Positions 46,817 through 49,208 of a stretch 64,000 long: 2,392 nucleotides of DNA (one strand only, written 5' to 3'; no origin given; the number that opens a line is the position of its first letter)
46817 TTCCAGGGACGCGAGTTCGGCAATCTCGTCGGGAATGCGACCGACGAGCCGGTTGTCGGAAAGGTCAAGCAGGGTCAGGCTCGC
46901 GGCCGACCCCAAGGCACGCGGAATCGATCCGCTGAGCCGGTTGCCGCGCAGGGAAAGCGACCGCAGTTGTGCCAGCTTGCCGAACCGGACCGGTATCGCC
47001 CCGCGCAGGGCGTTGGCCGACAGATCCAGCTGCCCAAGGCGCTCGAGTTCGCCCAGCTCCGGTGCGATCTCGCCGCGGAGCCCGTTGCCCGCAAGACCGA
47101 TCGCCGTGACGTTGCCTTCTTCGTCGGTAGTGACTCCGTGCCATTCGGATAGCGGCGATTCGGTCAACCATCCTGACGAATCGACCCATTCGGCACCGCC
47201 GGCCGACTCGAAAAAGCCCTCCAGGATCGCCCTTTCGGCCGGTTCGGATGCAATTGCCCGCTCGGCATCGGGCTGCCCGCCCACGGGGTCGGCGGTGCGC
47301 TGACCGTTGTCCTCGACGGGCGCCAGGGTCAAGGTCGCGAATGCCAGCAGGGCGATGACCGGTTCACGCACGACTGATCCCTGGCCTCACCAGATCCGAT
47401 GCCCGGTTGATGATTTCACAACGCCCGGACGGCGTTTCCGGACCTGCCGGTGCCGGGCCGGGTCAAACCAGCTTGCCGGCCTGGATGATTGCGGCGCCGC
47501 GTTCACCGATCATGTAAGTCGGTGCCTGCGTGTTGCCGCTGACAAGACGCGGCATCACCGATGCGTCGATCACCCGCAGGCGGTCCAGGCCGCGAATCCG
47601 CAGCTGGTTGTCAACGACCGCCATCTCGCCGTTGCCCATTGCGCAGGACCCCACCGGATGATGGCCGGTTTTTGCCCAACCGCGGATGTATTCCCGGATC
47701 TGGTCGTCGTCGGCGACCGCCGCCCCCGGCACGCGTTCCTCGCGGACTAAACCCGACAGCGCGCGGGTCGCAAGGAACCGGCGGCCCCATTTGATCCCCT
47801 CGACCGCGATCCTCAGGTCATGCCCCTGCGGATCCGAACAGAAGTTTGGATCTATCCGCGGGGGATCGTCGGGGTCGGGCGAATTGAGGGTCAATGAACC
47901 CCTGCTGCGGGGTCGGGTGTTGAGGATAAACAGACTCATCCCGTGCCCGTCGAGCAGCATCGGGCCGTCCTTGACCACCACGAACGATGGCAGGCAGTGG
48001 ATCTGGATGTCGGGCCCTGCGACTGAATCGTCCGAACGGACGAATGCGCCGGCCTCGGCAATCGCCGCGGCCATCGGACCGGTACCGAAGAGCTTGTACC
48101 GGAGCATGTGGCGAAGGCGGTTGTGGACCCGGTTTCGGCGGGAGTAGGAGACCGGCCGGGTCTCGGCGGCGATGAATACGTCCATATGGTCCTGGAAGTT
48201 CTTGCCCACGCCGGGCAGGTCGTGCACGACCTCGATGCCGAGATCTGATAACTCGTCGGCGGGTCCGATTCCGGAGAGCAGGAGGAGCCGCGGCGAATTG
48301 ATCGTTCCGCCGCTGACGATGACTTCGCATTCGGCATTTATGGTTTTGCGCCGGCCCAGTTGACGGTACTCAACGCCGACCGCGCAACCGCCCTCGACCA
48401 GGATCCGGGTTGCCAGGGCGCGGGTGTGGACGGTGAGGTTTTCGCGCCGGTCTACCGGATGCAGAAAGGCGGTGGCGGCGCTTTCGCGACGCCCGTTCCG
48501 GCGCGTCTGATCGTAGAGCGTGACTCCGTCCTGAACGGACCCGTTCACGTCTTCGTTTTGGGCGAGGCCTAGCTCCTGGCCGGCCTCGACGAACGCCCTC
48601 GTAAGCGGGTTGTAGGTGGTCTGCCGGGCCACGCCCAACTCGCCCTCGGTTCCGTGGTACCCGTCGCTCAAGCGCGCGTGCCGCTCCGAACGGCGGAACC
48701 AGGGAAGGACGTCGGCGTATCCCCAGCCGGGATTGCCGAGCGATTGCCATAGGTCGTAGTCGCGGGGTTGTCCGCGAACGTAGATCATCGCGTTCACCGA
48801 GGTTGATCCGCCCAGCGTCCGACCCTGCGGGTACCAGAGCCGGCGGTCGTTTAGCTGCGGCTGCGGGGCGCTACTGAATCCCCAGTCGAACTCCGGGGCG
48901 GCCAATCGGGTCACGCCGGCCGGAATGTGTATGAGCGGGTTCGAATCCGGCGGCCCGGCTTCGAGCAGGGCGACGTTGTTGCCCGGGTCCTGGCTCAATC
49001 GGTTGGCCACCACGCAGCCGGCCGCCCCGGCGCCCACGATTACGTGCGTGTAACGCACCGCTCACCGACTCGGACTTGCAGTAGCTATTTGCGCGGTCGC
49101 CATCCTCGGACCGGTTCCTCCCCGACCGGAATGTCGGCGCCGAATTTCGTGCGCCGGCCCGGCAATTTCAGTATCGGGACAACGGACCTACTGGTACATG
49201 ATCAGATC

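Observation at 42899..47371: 1,490-aa exported protein built from 28 + 6 perfectly phased plant-type (24-residue, GxIP) LRRs with LRRNT-like caps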

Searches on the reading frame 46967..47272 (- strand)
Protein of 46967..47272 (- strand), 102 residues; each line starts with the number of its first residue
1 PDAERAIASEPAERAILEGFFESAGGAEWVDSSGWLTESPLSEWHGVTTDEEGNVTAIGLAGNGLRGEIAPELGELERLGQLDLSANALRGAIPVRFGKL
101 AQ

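Call 65: search_solved_structures(query=window:46967-47272:-, max_evalue=1, show_alignments=4)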
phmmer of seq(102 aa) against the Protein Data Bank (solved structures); distinct sequences matched with E-value up to 1: 114 (the best 60 are shown).
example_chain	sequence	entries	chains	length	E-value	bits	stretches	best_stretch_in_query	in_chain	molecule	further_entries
6s6q_A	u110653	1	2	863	5.9e-65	219.2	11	42-100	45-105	LRR receptor-like serine/threonine-protein kinase GSO1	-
4mn8_A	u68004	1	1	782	4.8e-53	181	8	42-101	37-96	LRR receptor-like serine/threonine-protein kinase FLS2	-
8wef_A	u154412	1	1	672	6.2e-50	171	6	54-100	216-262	MALE DISCOVERER 1-INTERACTING RECEPTOR-LIKE KINASE 2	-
8weh_A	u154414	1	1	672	7.5e-50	170.7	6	54-100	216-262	MALE DISCOVERER 1-INTERACTING RECEPTOR-LIKE KINASE 2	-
8weg_A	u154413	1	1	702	1.1e-49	170.2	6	54-100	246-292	MALE DISCOVERER 1-INTERACTING RECEPTOR-LIKE KINASE 2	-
8wei_A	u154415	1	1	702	1.1e-49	170.2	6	54-100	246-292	MALE DISCOVERER 1-INTERACTING RECEPTOR-LIKE KINASE 2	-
8wec_A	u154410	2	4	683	5.4e-47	161.5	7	58-101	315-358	MDIS1-interacting receptor like kinase 2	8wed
8web_A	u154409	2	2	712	9.9e-47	160.7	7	58-101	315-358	MDIS1-interacting receptor like kinase 2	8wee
8yaa_A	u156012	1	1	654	2.3e-46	159.6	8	58-101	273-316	MDIS1-interacting receptor like kinase 2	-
5gr8_A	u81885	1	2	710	2.9e-46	159.2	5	38-99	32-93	Leucine-rich repeat receptor-like protein kinase PEPR1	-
4mna_A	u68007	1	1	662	8.2e-46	157.8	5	43-101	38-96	LRR receptor-like serine/threonine-protein kinase FLS2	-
5xkn_A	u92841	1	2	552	5.4e-44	151.9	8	59-102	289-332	LRR receptor-like serine/threonine-protein kinase ERL2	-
5xjo_A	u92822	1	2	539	3.5e-43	149.3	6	38-101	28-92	LRR receptor-like serine/threonine-protein kinase ERL1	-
5xkj_A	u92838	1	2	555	4.3e-43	149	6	38-101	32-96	LRR receptor-like serine/threonine-protein kinase ERL1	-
5xjx_K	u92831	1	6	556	4.4e-43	149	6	38-101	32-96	LRR receptor-like serine/threonine-protein kinase ERL1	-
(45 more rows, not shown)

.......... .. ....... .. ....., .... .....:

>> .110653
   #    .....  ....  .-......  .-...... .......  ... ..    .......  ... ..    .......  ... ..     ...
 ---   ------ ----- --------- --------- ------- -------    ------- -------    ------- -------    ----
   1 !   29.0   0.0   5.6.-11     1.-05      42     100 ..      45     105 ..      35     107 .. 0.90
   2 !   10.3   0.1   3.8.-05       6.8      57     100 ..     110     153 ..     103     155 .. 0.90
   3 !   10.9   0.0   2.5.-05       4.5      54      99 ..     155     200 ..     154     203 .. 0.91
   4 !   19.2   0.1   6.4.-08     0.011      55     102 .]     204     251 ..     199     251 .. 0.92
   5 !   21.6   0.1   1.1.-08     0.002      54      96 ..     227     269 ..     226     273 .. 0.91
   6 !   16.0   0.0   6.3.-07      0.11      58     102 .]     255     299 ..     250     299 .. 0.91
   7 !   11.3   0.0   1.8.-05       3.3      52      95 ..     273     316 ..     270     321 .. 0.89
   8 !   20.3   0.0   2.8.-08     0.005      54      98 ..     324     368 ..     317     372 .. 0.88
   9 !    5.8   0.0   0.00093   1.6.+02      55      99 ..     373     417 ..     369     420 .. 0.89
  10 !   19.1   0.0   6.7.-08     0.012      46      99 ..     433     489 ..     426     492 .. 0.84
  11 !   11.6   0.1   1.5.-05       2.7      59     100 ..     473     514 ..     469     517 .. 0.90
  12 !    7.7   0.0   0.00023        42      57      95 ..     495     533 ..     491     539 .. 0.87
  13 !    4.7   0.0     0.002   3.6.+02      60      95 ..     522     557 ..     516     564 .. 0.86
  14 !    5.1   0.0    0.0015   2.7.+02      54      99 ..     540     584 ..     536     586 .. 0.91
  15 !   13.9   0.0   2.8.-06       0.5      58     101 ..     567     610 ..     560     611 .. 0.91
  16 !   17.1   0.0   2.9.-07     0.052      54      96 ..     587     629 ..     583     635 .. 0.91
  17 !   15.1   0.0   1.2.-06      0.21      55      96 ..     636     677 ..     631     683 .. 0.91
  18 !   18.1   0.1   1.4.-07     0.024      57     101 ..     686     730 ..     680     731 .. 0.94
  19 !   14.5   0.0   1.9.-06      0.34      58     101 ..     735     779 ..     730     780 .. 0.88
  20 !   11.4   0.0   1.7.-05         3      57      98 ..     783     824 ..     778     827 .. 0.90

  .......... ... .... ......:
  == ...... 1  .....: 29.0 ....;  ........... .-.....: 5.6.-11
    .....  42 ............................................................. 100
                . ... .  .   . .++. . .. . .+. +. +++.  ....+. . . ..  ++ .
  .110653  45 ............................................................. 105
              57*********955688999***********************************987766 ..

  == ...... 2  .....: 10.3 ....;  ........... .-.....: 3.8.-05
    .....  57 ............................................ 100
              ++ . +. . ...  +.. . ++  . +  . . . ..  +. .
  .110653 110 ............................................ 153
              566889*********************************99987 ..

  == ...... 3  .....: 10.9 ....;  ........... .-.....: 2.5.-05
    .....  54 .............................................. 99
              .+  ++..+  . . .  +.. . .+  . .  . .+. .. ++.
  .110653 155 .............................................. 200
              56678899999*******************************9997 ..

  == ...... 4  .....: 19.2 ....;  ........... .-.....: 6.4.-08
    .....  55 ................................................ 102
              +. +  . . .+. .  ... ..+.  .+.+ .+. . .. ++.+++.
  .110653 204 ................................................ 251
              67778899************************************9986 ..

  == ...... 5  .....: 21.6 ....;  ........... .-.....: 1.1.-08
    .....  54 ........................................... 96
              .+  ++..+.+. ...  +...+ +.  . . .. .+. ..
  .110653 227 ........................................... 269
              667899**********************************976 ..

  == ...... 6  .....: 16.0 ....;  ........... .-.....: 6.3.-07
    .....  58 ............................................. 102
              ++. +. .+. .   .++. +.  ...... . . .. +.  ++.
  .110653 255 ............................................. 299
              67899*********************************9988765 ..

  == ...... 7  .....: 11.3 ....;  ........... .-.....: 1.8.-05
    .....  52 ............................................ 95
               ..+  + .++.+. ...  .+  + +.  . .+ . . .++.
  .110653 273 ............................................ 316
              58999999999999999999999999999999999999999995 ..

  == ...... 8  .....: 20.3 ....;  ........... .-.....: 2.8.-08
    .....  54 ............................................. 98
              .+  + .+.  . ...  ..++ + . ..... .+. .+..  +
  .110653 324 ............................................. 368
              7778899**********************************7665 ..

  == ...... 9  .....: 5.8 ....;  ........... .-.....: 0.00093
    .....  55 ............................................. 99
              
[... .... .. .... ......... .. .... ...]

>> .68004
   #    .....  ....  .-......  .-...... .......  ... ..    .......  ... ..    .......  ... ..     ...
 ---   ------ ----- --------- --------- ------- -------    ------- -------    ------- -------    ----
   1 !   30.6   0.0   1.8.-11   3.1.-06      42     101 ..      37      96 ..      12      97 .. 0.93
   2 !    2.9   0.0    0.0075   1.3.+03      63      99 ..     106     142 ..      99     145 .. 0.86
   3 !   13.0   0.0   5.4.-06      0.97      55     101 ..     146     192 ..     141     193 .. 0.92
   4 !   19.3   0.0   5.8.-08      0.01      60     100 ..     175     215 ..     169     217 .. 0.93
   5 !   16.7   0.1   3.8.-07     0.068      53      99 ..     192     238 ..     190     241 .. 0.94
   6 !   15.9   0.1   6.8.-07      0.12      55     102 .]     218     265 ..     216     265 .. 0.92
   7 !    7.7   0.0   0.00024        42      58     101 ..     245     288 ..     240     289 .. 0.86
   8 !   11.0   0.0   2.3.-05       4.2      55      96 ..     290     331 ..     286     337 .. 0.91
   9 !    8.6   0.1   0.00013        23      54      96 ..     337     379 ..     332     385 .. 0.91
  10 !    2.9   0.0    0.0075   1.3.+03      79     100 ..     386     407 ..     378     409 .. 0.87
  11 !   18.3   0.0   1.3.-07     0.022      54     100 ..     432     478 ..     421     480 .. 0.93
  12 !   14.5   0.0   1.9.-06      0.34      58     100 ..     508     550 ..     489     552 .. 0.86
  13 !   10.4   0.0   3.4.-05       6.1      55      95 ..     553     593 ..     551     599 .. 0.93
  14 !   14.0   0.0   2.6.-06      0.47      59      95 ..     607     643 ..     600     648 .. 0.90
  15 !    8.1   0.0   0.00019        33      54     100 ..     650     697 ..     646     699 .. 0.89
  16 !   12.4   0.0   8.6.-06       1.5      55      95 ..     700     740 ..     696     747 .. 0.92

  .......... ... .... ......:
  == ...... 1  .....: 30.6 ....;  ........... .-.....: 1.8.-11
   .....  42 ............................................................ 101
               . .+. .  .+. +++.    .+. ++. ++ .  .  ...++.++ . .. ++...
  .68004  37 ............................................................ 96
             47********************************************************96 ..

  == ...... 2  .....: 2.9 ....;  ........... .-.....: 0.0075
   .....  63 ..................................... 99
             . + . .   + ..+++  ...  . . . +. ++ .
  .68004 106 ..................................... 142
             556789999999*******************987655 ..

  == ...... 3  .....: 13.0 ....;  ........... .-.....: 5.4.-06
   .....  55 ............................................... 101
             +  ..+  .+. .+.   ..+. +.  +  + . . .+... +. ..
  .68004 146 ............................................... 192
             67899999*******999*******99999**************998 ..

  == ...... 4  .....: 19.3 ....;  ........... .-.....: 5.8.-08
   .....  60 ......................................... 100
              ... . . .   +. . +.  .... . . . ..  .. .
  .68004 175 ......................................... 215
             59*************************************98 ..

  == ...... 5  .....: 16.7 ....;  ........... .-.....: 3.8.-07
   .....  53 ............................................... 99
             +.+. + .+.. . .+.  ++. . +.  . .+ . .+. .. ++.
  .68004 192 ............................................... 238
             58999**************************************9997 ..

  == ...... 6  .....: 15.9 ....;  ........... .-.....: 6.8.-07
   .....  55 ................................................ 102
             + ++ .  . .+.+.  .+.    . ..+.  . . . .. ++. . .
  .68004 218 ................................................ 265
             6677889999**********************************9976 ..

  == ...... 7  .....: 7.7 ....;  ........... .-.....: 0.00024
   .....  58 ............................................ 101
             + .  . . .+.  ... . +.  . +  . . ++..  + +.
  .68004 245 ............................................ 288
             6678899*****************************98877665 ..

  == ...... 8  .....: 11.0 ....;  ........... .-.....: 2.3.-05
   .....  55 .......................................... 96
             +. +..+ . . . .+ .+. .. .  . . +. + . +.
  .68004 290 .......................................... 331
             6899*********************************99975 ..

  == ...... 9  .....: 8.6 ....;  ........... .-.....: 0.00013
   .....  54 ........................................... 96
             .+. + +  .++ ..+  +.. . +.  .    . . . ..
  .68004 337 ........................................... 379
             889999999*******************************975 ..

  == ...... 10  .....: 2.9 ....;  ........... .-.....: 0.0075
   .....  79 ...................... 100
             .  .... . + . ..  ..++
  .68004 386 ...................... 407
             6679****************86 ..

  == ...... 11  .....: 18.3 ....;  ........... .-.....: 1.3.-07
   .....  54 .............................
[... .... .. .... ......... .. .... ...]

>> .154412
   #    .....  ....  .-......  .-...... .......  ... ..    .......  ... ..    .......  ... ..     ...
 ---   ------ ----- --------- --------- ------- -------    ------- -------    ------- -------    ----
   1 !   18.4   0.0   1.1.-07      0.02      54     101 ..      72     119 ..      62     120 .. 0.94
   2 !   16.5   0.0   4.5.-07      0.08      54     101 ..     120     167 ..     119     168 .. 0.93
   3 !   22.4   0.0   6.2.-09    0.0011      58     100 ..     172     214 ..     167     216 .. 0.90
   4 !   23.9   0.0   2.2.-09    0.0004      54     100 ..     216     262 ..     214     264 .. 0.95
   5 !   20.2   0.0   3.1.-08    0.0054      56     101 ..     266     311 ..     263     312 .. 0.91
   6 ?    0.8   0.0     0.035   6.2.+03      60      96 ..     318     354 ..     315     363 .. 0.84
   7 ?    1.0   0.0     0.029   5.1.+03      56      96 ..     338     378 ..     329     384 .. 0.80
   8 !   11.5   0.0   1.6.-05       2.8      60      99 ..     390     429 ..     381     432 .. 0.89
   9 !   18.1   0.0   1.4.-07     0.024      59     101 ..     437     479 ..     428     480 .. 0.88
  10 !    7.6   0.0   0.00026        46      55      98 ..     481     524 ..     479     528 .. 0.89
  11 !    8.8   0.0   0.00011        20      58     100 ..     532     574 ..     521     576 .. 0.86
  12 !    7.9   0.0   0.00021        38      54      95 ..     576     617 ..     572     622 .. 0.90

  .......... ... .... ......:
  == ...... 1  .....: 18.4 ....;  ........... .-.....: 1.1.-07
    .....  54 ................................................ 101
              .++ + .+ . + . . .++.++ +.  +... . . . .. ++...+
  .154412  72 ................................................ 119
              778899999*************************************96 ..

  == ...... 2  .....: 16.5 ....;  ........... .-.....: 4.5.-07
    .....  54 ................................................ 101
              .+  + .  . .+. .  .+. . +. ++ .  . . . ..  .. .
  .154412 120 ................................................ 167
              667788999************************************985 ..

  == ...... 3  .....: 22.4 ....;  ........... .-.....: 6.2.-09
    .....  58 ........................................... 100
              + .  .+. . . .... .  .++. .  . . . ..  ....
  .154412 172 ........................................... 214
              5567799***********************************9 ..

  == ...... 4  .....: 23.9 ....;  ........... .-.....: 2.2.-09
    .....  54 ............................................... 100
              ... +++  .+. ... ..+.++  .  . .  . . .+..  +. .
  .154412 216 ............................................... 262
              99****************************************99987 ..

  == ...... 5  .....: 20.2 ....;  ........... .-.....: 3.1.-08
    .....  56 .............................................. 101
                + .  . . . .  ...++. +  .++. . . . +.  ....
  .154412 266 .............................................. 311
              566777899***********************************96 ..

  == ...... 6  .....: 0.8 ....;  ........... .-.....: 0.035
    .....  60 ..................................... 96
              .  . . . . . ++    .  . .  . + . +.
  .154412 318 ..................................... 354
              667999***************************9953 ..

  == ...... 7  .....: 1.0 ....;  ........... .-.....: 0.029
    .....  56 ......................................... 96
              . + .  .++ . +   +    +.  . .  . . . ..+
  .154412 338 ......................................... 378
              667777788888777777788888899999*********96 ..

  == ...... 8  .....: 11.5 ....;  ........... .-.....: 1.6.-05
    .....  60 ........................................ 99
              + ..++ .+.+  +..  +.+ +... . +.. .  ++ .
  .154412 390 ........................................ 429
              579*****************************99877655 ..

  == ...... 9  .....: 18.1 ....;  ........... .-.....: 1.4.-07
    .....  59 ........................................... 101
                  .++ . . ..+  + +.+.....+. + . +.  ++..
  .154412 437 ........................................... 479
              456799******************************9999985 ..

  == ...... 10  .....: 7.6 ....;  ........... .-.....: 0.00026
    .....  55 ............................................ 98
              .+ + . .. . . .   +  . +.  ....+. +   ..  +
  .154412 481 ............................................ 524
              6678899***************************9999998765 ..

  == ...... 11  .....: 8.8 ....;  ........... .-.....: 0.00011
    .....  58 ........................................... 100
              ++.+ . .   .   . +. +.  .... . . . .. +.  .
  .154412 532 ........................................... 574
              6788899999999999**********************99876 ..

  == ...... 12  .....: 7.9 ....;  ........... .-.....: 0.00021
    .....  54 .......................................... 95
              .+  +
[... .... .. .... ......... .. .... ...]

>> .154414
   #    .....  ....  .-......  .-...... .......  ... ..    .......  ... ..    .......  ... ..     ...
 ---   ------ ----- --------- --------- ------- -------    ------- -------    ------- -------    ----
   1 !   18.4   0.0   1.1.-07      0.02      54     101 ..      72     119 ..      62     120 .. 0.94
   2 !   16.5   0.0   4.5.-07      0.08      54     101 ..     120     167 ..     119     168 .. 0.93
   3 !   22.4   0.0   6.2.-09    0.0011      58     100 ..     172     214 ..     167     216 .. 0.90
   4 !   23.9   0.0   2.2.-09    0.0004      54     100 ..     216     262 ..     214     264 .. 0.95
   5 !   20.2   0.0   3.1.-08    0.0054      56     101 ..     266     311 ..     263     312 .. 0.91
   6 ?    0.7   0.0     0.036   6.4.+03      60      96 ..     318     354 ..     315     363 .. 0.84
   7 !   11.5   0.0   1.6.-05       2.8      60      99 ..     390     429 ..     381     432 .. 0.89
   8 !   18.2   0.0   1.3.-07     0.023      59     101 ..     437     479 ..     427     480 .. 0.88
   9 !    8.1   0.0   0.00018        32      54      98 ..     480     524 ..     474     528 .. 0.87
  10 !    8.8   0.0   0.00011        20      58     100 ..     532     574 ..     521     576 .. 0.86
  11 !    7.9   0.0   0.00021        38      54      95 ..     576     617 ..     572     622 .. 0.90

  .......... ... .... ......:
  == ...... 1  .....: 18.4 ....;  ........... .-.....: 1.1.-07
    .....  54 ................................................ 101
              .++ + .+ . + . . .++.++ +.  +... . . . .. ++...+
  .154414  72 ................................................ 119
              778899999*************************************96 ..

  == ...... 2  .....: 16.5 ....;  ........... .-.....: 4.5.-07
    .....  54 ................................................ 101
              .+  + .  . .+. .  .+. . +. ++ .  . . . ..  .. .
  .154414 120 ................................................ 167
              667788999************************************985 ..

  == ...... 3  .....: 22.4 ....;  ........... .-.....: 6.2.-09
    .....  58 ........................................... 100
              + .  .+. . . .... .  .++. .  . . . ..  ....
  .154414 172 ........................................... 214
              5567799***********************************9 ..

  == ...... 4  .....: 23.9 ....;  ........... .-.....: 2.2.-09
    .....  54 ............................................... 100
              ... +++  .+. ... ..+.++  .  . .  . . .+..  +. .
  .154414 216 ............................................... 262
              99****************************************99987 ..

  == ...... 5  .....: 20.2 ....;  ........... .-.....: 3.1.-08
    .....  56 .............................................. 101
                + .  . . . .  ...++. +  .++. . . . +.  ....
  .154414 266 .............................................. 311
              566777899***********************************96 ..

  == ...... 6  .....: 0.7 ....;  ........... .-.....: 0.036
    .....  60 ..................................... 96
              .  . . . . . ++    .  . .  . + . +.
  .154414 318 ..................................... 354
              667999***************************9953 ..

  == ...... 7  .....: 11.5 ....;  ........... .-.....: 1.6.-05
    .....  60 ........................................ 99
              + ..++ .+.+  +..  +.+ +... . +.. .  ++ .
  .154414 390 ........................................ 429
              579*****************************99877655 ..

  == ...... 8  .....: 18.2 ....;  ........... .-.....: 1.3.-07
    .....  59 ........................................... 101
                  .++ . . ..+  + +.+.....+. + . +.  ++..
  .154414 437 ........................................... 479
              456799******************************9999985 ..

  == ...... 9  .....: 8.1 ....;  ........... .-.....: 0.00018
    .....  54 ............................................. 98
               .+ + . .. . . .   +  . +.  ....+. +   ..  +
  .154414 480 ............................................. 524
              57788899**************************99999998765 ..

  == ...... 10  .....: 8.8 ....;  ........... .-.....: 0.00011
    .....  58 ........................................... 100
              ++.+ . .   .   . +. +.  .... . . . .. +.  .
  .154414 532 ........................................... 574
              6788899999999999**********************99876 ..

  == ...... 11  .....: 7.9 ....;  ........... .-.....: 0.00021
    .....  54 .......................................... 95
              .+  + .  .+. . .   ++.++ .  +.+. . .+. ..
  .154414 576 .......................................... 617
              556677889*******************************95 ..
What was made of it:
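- On Plant LRR receptor kinase / receptor-like protein: The positions of the plant Cys are Ser and Thr (call 65).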

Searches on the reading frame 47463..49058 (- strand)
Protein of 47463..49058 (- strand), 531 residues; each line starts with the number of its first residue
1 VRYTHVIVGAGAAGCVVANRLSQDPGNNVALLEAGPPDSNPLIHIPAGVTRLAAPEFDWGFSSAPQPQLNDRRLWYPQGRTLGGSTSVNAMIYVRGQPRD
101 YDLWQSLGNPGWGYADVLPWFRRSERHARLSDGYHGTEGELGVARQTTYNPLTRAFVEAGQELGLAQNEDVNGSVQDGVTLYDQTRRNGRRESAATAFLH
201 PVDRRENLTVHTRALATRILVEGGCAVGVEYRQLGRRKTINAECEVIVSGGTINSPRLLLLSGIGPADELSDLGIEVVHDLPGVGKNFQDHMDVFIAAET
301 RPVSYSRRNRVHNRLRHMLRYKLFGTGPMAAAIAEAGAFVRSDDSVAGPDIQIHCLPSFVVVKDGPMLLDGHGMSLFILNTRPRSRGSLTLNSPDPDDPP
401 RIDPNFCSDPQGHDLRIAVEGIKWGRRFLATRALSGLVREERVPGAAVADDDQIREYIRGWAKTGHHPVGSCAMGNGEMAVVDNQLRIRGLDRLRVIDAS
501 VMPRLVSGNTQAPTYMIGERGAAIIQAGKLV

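Call 10: search_protein_families(library=pfam, proteins=[window:47463-49058:-], max_evalue=0.001)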
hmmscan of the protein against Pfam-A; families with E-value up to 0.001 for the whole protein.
window:47463-49058:- (531 aa): 6 families
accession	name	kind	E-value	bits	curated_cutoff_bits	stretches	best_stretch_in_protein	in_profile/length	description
PF00732.25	GMC_oxred_N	-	4.8e-52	177.4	23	1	4-292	2-217/218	GMC oxidoreductase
PF05199.19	GMC_oxred_C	-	5e-38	131.2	24.6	1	383-518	1-139/139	GMC oxidoreductase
PF00890.30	FAD_binding_2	-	1.6e-05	24.7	20.4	0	6-37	3-33/414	FAD binding domain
PF13450.12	NAD_binding_8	-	7.6e-05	23.3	21.9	1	7-36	1-29/68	NAD(P)-binding Rossmann-like domain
PF05834.18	Lycopene_cycl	-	0.00021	20.9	23.4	1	6-36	3-34/380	Lycopene cyclase protein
PF01266.30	DAO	-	0.0003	20.9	27.9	0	6-36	3-33/353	FAD dependent oxidoreductase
